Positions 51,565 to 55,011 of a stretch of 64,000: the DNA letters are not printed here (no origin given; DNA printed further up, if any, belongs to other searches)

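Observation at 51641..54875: A 3.2-kb AT-rich single-gene cassette bounded by a 49-bp near-perfect inverted repeat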

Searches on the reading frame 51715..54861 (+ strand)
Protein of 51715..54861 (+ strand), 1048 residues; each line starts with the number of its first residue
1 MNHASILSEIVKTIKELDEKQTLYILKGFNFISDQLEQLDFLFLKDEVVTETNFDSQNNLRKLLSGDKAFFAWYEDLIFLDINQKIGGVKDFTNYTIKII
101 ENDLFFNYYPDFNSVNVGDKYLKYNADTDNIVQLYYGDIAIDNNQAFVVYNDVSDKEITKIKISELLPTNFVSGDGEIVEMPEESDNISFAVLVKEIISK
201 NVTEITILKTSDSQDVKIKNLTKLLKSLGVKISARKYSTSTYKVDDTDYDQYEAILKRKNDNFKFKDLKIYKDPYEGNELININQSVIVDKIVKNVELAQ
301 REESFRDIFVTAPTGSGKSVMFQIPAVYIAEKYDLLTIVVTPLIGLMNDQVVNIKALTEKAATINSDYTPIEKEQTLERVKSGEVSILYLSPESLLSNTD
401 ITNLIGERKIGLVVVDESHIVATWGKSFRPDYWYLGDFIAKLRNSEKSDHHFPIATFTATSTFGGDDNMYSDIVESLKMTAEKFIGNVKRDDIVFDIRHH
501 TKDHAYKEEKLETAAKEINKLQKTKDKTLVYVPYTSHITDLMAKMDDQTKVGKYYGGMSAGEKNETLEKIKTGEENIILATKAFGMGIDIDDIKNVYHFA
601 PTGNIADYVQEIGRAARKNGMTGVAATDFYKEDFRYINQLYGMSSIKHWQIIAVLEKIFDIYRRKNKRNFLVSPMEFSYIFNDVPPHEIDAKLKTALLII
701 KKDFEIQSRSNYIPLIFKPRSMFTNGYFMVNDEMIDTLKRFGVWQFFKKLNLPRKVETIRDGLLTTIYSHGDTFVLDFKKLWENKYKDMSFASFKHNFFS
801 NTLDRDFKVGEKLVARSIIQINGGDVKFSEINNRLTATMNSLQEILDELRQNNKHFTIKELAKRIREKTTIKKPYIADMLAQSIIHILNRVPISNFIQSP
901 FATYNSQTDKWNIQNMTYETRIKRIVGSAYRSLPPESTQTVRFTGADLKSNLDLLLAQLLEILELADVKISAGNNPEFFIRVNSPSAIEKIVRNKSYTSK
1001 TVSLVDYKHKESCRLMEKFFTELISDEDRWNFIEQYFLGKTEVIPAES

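Call 8: search_protein_families(library=pfam, proteins=[window:51715-54861:+], max_evalue=0.01)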
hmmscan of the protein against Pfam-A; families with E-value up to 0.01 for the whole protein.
window:51715-54861:+ (1048 aa): 4 families
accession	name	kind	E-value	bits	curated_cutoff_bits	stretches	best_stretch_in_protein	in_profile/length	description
PF00271.37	Helicase_C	-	1.1e-23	84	23.5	1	510-618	2-109/110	Helicase conserved C-terminal domain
PF00270.35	DEAD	-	1.6e-22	80.4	26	1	305-461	14-160/167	DEAD/DEAH box helicase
PF04851.21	ResIII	-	7.3e-08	32.9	22.5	1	285-422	8-138/164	Type III restriction enzyme, res subunit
PF25199.1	nSTAND_NTPase5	-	0.0052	17.1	34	0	288-357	24-93/145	Novel STAND NTPase 5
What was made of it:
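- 51715..54861 (+): 1048-aa SF2 helicase. The RecQ-type core spans about residues 300-645. The N-terminal (1-290) and C-terminal (650-1048) regions are unassigned. Pfam DEAD and Helicase_C (call 8).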

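Call 9: search_protein_families(library=padloc, proteins=[window:51715-54861:+], max_evalue=0.01)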
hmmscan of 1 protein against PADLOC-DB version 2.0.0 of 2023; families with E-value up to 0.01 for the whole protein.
window:51715-54861:+ (1048 aa): 32 families (the best 25 are shown)
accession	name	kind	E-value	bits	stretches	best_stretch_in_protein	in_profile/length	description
PDLC01089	C3a193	-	1.7e-160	534.5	1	51-1041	41-982/983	poss. alt. Cas3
PDLC02864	DpdF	-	1.5e-65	220.2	1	305-641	37-350/610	DpdF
PDLC02861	DpdF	-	8.4e-55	184.2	1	305-635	43-349/611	DpdF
PDLC02870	DpdF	-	3.7e-54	182.1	1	306-636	29-337/534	DpdF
PDLC03928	PsyrT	-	9.6e-53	177.5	1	308-620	40-337/689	-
PDLC02855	DpdF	-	6.8e-38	128.4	1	308-639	160-489/825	DpdF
PDLC02865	DpdF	-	1.1e-36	124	1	305-619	774-1071/1499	DpdF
PDLC02859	DpdF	-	3.8e-35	119.3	1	304-627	114-423/545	DpdF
PDLC02867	DpdF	-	2.6e-28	96.8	1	308-640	157-489/855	DpdF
PDLC02862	DpdF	-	2e-27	93.4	1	304-631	134-465/811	DpdF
PDLC02872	DpdF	-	1.4e-25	88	1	308-625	178-501/859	DpdF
PDLC02857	DpdF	-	1.8e-25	87.2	1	310-626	201-535/911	DpdF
PDLC02868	DpdF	-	5.1e-19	65.5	2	312-482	360-522/1078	DpdF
PDLC02707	PbeA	-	2e-17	61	2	508-619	506-618/672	PbeA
PDLC02503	BrxHI|BrxHII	-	1.8e-13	47.7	1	306-622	40-346/698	BrxHI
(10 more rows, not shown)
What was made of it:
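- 51715..54861 (+): PADLOC PDLC01089 C3a193, E = 1.7e-160, model positions 41-982 of 983 (call 9).
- On PADLOC C3a193 ('poss. alt. Cas3') helicase family: E = 1.7e-160, residues 51-1041 on profile positions 41-982 of 983 (call 9).
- Closest known: RecQ-like defence helicases. Same: Partial matches of the core to DpdF and PsyrT (call 9).
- PADLOC hit (call 9).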

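Call 10: find_homologous_proteins(query=window:51715-54858:+, max_evalue=1e-10)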
Query window:51715-54858:+ (1048 aa): 1678 proteins with E <= 1e-10 among 8000 candidates; the best 120 are listed.
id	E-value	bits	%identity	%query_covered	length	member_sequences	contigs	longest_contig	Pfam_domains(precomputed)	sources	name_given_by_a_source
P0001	0.0e+0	2287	98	100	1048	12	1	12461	PF00270.36,PF00271.38,PF04851.22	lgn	-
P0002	0.0e+0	2153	92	100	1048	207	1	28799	PF00270.36,PF00271.38,PF04851.22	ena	-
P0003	0.0e+0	2153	92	100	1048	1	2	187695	PF00270.36,PF00271.38,PF04851.22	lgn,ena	-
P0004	0.0e+0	2148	92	100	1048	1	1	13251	PF00270.36,PF00271.38,PF04851.22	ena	-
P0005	0.0e+0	2143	92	99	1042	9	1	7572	PF00270.36,PF00271.38,PF04851.22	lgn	-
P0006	0.0e+0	1971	84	100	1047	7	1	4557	PF00270.36,PF00271.38,PF04851.22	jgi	-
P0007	0.0e+0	1638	68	99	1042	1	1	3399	PF00270.36,PF00271.38,PF04851.22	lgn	-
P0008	0.0e+0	1306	58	99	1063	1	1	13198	PF00270.36,PF00271.38,PF04851.22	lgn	-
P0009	0.0e+0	1302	58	99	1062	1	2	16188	PF00270.36,PF00271.38,PF04851.22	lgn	-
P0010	0.0e+0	1288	57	99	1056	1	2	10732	PF00270.36,PF00271.38,PF04851.22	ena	-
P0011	0.0e+0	1286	99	55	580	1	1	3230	PF00271.38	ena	-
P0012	0.0e+0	1277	57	99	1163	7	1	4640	PF00270.36,PF00271.38,PF04851.22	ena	-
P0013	0.0e+0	1270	56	99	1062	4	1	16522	PF00270.36,PF00271.38,PF04851.22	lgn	-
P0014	0.0e+0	1252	55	99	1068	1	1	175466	PF00270.36,PF00271.38,PF04851.22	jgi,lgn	-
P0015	0.0e+0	1251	56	99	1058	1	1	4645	PF00270.36,PF00271.38,PF04851.22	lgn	-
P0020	0.0e+0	1227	55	99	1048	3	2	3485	PF00270.36,PF00271.38,PF04851.22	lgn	-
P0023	0.0e+0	1218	57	98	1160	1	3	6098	PF00270.36,PF00271.38,PF04851.22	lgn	-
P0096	1.1e-231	790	41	98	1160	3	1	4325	PF00270.36,PF00271.38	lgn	-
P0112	1.5e-228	780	41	98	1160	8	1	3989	PF00270.36,PF00271.38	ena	-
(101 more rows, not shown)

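Call 12: find_encoding_contigs(protein=window:51715-54858:+, flank=6000, max_places=6)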
Protein window:51715-54858:+ (1048 aa): 22 contigs read that carry it; 6 places shown.
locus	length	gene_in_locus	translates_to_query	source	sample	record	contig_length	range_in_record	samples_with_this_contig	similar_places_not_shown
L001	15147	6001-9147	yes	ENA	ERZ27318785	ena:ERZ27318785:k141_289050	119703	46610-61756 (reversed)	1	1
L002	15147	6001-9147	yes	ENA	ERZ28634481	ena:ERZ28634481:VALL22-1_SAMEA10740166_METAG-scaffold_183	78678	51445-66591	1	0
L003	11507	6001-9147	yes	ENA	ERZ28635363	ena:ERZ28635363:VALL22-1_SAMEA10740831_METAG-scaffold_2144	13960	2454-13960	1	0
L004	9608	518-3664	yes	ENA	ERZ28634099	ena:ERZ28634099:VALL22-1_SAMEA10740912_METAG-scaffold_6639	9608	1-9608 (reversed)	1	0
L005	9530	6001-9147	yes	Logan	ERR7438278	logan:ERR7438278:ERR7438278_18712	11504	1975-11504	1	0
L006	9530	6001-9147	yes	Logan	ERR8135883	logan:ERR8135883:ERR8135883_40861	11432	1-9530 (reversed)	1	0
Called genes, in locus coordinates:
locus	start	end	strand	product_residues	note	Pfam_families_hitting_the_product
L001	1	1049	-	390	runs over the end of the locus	PF01594:AI-2E_transport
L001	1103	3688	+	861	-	PF00690:Cation_ATPase_N, PF00122:E1-E2_ATPase, PF00702:Hydrolase, PF13246:Cation_ATPase (weak), PF08282:Hydrolase_3 (faint), PF00689:Cation_ATPase_C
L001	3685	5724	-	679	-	PF00916:Sulfate_transp, PF01740:STAS, PF13466:STAS_2 (weak)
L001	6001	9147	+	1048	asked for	PF00270:DEAD, PF04851:ResIII (weak), PF00271:Helicase_C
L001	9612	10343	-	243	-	PF00398:RrnaAD, PF01728:FtsJ (weak), PF05175:MTS (weak), PF13847:Methyltransf_31 (weak), PF08241:Methyltransf_11 (weak), PF13649:Methyltransf_25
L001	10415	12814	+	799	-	PF09364:XFP_N, PF03894:XFP, PF09363:XFP_C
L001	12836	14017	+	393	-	PF00871:Acetate_kinase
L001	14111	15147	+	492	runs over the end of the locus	PF03602:Cons_hypoth95 (faint), PF05958:tRNA_U5-meth_tr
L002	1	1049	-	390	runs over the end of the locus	PF01594:AI-2E_transport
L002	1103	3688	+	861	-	PF00690:Cation_ATPase_N, PF00122:E1-E2_ATPase, PF00702:Hydrolase, PF13246:Cation_ATPase (weak), PF08282:Hydrolase_3 (faint), PF00689:Cation_ATPase_C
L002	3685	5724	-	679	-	PF00916:Sulfate_transp, PF01740:STAS, PF13466:STAS_2 (weak)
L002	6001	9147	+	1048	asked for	PF00270:DEAD, PF04851:ResIII (weak), PF00271:Helicase_C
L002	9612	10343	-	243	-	PF00398:RrnaAD, PF01728:FtsJ (weak), PF05175:MTS (weak), PF13847:Methyltransf_31 (weak), PF08241:Methyltransf_11 (weak), PF13649:Methyltransf_25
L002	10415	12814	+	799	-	PF09364:XFP_N, PF03894:XFP, PF09363:XFP_C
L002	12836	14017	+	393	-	PF00871:Acetate_kinase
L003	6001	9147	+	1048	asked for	PF00270:DEAD, PF04851:ResIII (weak), PF00271:Helicase_C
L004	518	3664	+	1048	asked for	PF00270:DEAD, PF04851:ResIII (weak), PF00271:Helicase_C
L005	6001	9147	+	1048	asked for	PF00270:DEAD, PF04851:ResIII (weak), PF00271:Helicase_C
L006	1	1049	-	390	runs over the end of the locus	PF01594:AI-2E_transport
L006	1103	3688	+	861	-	PF00690:Cation_ATPase_N, PF00122:E1-E2_ATPase, PF00702:Hydrolase, PF13246:Cation_ATPase (weak), PF08282:Hydrolase_3 (faint), PF00689:Cation_ATPase_C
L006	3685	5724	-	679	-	PF00916:Sulfate_transp, PF01740:STAS, PF13466:STAS_2 (weak)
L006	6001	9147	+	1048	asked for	PF00270:DEAD, PF04851:ResIII (weak), PF00271:Helicase_C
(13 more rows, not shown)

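Call 14: find_related_loci(query=A1, collection=genome_contigs, flank=6000)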
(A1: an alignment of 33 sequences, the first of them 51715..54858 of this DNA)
Query A1 (1048 aa) in genome_contigs; peptide patterns used: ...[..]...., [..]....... (x = any residue, [..] = any of these).
519 stretches matched a pattern; 467 encode a relative of the query (tblastn E <= 1e-3); the best 80 are kept; 79 distinct loci.
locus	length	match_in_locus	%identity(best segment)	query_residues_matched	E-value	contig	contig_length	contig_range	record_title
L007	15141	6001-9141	92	1-1047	0e+0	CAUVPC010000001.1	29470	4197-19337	MAG TPA_asm: uncultured Candidatus Saccharibacteria bacterium isolate SRR13061575_bin.10_MetaWRAP_v1.3_MAG genome assemb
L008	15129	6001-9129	92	1-1043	0e+0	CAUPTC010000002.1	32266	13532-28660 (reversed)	MAG TPA_asm: uncultured Candidatus Saccharibacteria bacterium isolate SRR9685007_bin.10_MetaWRAP_v1.3_MAG genome assembl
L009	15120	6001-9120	91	1-1040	0e+0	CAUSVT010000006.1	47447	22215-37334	MAG TPA_asm: uncultured Candidatus Saccharibacteria bacterium isolate SRR15001311_bin.7_MetaWRAP_v1.3_MAG genome assembl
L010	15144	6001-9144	100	1-1048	0e+0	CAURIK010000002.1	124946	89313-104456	MAG TPA_asm: uncultured Candidatus Saccharibacteria bacterium isolate ERR9969088_bin.21_MetaWRAP_v1.3_MAG genome assembl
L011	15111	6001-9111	53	4-1040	0e+0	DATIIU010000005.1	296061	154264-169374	MAG TPA_asm: Candidatus Saccharimonadia bacterium isolate SMAG_U15673 k141_407366, whole genome shotgun sequence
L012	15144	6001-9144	100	1-1048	0e+0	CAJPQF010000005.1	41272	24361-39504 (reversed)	Candidatus Saccharibacteria bacterium isolate SRR9217428-mag-bin.11 genome assembly, contig: SRR9217428-mag-bin.11_333,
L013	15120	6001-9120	55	4-1040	0e+0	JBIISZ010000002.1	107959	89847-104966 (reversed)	MAG: Candidatus Saccharimonadales bacterium isolate ME2004-06-11_3300042997_group2_bin138 Rohwer_bin1547_scaffold_76_c1,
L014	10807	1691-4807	54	9-1042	0e+0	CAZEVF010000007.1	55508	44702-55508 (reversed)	MAG TPA_asm: uncultured Candidatus Saccharibacteria bacterium isolate SRP287540_co1_128 genome assembly, contig: NODE_50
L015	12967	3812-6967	53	1-1042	0e+0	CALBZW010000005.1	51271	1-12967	MAG TPA_asm: uncultured Candidatus Saccharibacteria bacterium isolate SRR4116659_bin.70_CONCOCT_v1.1_MAG genome assembly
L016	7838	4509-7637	53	6-1042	0e+0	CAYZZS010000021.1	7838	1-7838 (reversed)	MAG TPA_asm: uncultured Candidatus Saccharibacteria bacterium isolate SRP144015_co1_48 genome assembly, contig: NODE_406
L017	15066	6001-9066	54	14-1039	0e+0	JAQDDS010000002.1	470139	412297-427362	Streptococcaceae bacterium AF77-01CM03A AF77-01CM03A.Scaf2, whole genome shotgun sequence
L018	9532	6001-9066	54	14-1039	0e+0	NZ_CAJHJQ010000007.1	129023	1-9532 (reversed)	Streptococcus salivarius isolate AMBR024, whole genome shotgun sequence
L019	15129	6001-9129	53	6-1042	0e+0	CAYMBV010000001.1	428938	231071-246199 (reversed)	MAG TPA_asm: uncultured Candidatus Saccharibacteria bacterium isolate SRP193066_co1_77 genome assembly, contig: NODE_32_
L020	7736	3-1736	90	466-1043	0e+0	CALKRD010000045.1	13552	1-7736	MAG TPA_asm: uncultured Candidatus Saccharibacteria bacterium isolate ERR589710_bin.72_CONCOCT_v1.1_MAG genome assembly,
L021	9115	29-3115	52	21-1040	0e+0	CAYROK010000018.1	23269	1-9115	MAG TPA_asm: uncultured Candidatus Saccharibacteria bacterium isolate SRP286056_co1_650 genome assembly, contig: NODE_25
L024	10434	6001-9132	48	17-1043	0e+0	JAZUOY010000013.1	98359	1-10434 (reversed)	MAG: Candidatus Nanosyncoccus sp. isolate T1900044868_TS20190334.MAGScoT_cleanbin_000053 SGB_3153_k141_2557406, whole ge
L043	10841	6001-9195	34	10-1048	5e-173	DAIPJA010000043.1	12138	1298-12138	MAG TPA_asm: Gudongella sp. isolate CTOTU7642 NODE_8374_length_12138_cov_5.254573, whole genome shotgun sequence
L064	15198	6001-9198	32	6-1041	3e-150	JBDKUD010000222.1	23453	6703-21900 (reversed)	MAG: Syntrophomonas sp. isolate 7_bin.41_R1 c_000000328151, whole genome shotgun sequence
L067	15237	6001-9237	35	23-1048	2e-149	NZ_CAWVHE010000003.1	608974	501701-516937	MAG: uncultured Merdimonas sp. isolate metabat2_6737_HOM_CTRL_metaflye.658 MAG contig_11590, whole genome shotgun sequen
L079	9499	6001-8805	34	136-1041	2e-147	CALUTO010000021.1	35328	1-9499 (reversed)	MAG: Candidatus Gastranaerophilales bacterium isolate BRZ_KF__bin5 genome assembly, contig: BRZ_KF__NODE_1714_length_353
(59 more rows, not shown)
